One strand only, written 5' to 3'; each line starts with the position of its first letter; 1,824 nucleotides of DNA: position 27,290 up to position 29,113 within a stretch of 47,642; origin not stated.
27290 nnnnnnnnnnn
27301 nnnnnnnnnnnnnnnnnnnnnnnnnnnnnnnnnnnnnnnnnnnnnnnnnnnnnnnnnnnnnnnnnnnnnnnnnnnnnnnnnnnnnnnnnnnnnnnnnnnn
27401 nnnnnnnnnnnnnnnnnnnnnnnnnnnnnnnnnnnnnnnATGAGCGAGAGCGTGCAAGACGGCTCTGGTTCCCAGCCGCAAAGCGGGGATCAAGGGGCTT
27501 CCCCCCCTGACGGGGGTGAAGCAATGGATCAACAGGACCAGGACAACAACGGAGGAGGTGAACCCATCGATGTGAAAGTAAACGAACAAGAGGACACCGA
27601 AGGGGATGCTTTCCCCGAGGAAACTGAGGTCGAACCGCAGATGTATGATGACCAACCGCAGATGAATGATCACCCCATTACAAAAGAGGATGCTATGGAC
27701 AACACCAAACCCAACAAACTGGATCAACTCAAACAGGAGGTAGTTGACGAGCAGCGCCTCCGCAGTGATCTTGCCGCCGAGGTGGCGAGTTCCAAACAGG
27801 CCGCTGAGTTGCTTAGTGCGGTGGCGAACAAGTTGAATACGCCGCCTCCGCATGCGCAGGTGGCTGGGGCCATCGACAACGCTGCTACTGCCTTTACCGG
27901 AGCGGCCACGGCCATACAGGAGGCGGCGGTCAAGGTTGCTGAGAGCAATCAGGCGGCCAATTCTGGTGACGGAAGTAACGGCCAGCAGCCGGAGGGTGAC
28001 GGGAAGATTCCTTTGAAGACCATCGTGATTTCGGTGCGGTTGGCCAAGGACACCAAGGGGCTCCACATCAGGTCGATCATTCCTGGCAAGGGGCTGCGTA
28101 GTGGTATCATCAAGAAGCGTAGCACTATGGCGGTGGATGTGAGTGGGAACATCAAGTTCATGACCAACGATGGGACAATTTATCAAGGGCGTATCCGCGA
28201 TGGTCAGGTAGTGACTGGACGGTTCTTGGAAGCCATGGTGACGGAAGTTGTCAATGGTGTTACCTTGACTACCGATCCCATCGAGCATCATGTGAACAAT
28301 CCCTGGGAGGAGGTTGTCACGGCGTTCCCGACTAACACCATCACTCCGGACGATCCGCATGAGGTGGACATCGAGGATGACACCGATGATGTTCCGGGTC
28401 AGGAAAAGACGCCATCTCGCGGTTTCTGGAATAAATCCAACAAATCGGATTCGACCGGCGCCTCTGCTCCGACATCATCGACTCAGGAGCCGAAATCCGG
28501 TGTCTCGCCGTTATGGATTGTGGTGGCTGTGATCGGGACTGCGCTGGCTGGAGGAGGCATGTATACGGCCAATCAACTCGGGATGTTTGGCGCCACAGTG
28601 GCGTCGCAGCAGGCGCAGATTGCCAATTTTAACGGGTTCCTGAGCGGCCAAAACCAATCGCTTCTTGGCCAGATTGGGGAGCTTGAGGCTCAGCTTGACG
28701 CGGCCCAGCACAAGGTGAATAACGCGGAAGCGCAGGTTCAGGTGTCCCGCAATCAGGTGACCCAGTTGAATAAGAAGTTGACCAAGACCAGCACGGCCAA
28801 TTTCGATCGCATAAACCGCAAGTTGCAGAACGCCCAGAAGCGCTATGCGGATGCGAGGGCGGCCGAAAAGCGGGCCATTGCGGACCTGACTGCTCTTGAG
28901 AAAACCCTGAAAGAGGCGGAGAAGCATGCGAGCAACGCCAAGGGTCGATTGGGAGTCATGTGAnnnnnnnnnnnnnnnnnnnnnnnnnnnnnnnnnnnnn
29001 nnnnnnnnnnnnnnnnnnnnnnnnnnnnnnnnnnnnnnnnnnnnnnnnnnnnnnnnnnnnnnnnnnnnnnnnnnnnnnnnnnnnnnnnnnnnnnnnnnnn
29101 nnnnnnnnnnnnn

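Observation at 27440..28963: Strong compositional outlier: GC-rich gene embedded in an AT-rich genome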

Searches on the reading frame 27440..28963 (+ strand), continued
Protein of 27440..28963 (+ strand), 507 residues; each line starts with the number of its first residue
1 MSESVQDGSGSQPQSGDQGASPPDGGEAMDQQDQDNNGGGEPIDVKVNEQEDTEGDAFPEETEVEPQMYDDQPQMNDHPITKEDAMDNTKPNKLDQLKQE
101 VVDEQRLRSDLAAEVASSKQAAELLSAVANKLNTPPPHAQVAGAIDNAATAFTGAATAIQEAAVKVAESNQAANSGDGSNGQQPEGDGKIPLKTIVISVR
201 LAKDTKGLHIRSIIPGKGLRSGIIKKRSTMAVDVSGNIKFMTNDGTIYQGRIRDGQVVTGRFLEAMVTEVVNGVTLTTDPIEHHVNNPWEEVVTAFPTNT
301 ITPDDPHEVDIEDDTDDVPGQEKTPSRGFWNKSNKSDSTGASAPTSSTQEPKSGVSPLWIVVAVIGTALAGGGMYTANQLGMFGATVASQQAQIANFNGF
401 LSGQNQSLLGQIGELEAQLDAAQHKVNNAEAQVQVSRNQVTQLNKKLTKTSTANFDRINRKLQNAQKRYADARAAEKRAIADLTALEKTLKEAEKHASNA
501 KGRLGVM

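Call 41: find_encoding_contigs(protein=P0004, flank=10000, max_places=10)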
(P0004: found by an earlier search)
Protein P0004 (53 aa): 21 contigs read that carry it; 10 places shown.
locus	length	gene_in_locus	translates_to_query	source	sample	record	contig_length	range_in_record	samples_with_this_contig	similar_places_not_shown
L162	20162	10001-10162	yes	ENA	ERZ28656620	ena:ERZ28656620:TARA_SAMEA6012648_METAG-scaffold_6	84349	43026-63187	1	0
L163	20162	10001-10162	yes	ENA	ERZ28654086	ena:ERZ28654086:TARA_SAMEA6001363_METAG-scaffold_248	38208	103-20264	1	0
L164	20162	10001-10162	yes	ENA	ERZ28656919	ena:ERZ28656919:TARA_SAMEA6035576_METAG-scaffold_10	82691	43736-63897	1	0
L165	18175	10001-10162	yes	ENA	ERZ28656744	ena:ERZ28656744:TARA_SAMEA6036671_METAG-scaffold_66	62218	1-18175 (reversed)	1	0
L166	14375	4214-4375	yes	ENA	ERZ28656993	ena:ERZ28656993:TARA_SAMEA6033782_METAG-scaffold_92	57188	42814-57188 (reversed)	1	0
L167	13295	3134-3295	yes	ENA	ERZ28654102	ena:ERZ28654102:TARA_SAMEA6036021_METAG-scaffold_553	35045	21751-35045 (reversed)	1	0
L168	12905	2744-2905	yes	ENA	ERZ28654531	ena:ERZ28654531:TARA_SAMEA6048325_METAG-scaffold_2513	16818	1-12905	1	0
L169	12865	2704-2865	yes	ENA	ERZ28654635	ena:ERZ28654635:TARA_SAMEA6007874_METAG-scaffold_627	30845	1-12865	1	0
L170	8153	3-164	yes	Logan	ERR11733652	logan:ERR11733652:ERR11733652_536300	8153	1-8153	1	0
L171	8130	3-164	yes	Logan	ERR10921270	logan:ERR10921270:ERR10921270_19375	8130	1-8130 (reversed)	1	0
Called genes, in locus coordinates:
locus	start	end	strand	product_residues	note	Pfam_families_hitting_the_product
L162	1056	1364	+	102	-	PF00168:C2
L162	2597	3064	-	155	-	PF01079:Hint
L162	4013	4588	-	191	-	-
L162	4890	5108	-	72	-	-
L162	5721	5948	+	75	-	-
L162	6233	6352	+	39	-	-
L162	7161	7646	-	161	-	-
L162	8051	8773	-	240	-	-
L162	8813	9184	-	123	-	-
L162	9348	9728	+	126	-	-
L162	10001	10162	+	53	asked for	-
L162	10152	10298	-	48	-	-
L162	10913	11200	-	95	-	-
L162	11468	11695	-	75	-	-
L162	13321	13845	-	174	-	-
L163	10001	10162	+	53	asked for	-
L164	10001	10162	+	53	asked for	-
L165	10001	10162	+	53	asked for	-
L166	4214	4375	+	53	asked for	-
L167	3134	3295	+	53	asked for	-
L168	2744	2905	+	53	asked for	-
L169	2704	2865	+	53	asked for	-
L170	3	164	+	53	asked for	?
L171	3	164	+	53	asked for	?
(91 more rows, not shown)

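Call 43: search_dna_similar(query=window:27440-28963:+, collection=phages, mode=protein, max_evalue=0.01, max_rows=10)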
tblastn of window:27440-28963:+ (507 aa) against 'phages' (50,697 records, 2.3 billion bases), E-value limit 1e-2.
No match.

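Call 44: search_dna_similar(query=window:27440-28963:+, collection=plasmids, mode=protein, max_evalue=0.01, max_rows=10)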
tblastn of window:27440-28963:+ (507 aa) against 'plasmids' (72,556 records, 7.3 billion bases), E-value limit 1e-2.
No match.

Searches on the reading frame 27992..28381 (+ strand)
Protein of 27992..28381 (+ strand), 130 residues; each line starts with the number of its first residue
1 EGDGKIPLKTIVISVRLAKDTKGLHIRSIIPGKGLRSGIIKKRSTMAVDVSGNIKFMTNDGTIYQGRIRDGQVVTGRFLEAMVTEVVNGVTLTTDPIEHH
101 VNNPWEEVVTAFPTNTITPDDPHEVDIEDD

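Call 74: predict_structure(protein=window:27992-28381:+)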
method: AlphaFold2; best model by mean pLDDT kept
length: 130 residues; sequences in the alignment: 1
mean_pLDDT: 38.8   pTM: 0.26
mean pLDDT of the five models: 38.8, 36.5, 35.2, 34.4, 30.8
residues with pLDDT >= 90: 0; 70-90: 0; 50-70: 11; < 50: 119
segments of 3 or more residues with pLDDT < 50: 1-25, 27-53, 57-61, 67-121, 124-126, 128-130
pLDDT, mean of each block of 10 residues (from residue 1): 29 42 45 41 38 47 48 42 41 28 28 31 45
secondary structure, 60 per line:
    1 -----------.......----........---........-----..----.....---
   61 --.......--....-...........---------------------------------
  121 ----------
elements in order: E12-18 E23-30 E34-41 E53-57 E63-69 E72-75 H77-87
